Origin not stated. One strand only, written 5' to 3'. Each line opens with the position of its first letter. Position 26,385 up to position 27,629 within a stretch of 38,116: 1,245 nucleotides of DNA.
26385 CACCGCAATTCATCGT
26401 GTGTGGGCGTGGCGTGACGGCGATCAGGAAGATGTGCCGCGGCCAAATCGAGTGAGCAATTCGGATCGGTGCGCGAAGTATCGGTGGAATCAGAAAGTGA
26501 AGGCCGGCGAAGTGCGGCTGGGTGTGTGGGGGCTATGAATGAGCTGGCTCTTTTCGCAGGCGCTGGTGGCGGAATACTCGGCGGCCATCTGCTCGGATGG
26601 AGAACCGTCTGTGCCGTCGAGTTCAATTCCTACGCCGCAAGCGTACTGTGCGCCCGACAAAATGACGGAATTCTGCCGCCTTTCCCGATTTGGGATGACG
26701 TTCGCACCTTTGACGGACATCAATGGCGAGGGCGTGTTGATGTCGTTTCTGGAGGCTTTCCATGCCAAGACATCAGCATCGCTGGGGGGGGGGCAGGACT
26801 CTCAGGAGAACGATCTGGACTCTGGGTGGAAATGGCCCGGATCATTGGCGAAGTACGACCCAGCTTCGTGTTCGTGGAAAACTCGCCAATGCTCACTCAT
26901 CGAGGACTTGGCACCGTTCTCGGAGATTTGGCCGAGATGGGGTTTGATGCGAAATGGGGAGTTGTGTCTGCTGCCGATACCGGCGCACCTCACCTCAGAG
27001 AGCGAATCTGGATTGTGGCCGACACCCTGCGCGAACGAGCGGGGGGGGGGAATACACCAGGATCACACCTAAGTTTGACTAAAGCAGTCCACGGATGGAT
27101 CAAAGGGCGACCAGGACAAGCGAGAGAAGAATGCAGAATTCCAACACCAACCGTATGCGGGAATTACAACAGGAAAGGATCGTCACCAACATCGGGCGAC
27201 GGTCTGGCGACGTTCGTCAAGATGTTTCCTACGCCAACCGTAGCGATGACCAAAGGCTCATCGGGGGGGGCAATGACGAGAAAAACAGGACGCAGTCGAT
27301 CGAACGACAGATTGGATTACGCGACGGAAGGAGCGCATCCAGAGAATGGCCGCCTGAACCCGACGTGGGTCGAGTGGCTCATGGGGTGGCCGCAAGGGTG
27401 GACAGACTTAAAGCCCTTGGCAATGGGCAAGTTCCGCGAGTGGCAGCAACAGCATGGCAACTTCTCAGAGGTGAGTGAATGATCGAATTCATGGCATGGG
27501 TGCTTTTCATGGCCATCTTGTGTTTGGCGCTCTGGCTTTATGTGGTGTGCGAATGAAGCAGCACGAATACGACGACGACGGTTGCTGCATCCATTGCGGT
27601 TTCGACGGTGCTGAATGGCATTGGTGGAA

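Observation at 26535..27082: A protein-like +1-frame ORF is overprinted on the whole catalytic half of the methyltransferase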

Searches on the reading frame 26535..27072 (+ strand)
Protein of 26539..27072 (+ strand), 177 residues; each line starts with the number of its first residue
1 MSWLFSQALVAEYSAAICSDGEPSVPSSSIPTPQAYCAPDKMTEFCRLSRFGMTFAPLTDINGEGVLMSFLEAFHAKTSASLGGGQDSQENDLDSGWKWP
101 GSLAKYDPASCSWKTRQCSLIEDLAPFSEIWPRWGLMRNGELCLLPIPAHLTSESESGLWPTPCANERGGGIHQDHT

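Call 3: search_protein_families(library=pfam, proteins=[window:26539-27072:+], max_evalue=1)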
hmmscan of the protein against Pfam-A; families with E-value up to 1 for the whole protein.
window:26539-27072:+ (177 aa): 0 families

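Call 15: search_protein_families(library=phrogs, proteins=[window:26539-27072:+], max_evalue=0.01)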
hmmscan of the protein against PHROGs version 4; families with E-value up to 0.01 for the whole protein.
window:26539-27072:+ (177 aa): 1 family
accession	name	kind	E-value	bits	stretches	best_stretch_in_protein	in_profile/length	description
phrog_1008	-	other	7.8e-14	52.8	1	32-173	7-148/329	DNA methyltransferase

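Call 16: find_homologous_proteins(query=window:26539-27069:+, max_evalue=0.001)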
Query window:26539-27069:+ (177 aa): 4444 proteins with E <= 0.001 among 4476 candidates; the best 120 are listed.
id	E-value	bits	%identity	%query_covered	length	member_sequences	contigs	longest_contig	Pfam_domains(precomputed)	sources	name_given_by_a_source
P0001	8.3e-66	240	68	94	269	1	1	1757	-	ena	-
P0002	8.6e-61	223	62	99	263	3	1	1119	-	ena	-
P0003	1.5e-60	222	63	97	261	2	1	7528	-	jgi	jgi:hypothetical protein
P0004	3.5e-60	221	62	96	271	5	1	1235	-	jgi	jgi:hypothetical protein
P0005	1.1e-59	220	62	95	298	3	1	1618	-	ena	-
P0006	2.7e-59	218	63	97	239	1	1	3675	-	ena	-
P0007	3.5e-59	218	62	99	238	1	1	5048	-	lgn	-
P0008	8.9e-59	217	61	97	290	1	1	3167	-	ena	-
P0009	1.1e-58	216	62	96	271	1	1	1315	-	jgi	jgi:hypothetical protein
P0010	1.2e-58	216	60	98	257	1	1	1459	-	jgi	jgi:hypothetical protein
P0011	1.6e-58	216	63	96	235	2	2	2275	-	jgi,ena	-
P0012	1.6e-58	216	62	96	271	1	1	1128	-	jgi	-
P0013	2.6e-58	215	64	93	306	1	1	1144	-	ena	-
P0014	5.8e-58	214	60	96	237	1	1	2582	-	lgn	-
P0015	6.2e-58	214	60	97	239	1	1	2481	-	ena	-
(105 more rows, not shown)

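Call 26: find_related_loci(query=window:26535-27040:+, collection=viral_contigs, flank=1200)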
Query window:26535-27040:+ (168 aa) in viral_contigs; peptide patterns used: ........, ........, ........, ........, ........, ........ (x = any residue, [..] = any of these).
599 stretches matched a pattern (row limit reached: there are more); 575 encode a relative of the query (tblastn E <= 1e-3); the best 80 are kept; 80 distinct loci.
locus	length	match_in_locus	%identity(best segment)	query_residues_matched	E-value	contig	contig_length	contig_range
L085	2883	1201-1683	80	1-161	3e-83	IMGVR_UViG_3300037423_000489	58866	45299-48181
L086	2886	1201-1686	77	1-162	9e-83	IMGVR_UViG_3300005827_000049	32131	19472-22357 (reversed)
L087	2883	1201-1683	86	1-161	1e-82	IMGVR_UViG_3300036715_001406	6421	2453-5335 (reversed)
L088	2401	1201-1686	85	1-162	6e-83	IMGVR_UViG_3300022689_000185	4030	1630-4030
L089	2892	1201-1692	75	1-164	1e-81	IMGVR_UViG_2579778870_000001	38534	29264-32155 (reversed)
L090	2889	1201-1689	77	1-163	3e-81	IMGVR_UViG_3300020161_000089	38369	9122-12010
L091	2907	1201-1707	76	1-167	6e-81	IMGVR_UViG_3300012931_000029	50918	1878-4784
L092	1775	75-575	83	1-167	2e-82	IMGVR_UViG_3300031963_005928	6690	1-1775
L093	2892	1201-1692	82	1-164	2e-80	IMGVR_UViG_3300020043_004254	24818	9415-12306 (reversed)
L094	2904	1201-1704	82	1-168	3e-80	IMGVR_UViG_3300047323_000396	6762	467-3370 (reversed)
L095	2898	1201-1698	78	1-166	4e-80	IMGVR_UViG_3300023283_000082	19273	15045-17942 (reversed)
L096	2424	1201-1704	70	1-168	3e-80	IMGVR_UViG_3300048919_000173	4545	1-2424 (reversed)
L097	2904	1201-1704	82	1-168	8e-80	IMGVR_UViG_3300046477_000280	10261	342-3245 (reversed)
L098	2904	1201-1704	80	1-168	1e-79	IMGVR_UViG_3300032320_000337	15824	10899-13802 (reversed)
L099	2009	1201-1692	72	1-164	3e-80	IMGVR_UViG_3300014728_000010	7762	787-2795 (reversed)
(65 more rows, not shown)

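Call 43: predict_structure(alignment_id=A1)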
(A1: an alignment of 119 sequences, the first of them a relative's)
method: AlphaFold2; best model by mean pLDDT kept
length: 269 residues; sequences in the alignment: 119
mean_pLDDT: 56.2   pTM: 0.26
mean pLDDT of the five models: 56.2, 53.6, 51.9, 49.9, 48.4
residues with pLDDT >= 90: 0; 70-90: 42; 50-70: 131; < 50: 96
segments of 3 or more residues with pLDDT < 50: 24-38, 40-49, 51-55, 78-94, 120-122, 149-172
pLDDT, mean of each block of 10 residues (from residue 1): 52 51 44 46 45 49 64 54 45 50 74 66 50 53 54 43 45 52 61 52 53 58 52 81 85 65 76
secondary structure, 60 per line:
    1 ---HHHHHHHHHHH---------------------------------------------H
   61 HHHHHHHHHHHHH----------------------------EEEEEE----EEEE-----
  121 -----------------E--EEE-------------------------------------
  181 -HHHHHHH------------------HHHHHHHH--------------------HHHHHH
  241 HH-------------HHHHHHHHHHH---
elements in order: H4-14 H60-73 E102-107 E112-115 E141-143 H182-188 H207-214 H235-242 H256-266

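Call 74: search_protein_families(library=ncbifam, proteins=[window:26539-27069:+], max_evalue=0.01)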
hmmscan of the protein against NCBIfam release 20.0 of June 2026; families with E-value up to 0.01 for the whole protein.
window:26539-27069:+ (177 aa): 0 families

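Call 75: search_protein_families(library=padloc, proteins=[window:26539-27069:+], max_evalue=0.01)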
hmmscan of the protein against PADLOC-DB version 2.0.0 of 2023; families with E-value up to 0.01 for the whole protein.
window:26539-27069:+ (177 aa): 0 families

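Call 76: search_protein_representatives(protein=window:26539-27069:+)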
Query: 177 residues. Proteins with E-value up to 0.001 (for the whole library): 7453; up to 1e-10: 3063; up to 1e-30: 489. The best 150 are listed.
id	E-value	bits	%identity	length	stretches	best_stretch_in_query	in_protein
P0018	5.2e-58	212.4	61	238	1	1-173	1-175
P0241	3.4e-52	193.5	61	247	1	1-170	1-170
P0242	1.1e-51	191.8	59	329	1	1-170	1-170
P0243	4.1e-51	189.9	61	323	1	1-164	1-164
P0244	1.7e-50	187.9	56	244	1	1-170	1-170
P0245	1.8e-50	187.8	59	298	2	10-167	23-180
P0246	2.3e-50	187.4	56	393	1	1-170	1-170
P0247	3.1e-50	187.1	59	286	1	1-165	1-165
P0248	4.6e-50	186.5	59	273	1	1-162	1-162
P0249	4.6e-50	186.5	57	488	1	1-167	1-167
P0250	4.7e-50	186.4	55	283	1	1-176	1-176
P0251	8.1e-50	185.7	60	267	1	1-165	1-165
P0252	1.5e-49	184.8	60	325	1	1-164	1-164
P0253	1.7e-49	184.7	57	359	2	1-169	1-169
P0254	3.0e-49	183.8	57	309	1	1-171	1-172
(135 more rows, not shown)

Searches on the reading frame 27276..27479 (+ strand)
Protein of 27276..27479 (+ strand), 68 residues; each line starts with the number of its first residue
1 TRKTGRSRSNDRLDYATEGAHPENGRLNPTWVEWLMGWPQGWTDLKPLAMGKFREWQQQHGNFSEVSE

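Call 77: search_protein_families(library=pfam, proteins=[window:27276-27479:+], max_evalue=10)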
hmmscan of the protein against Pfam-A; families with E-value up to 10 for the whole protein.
seq(68 aa): 0 families
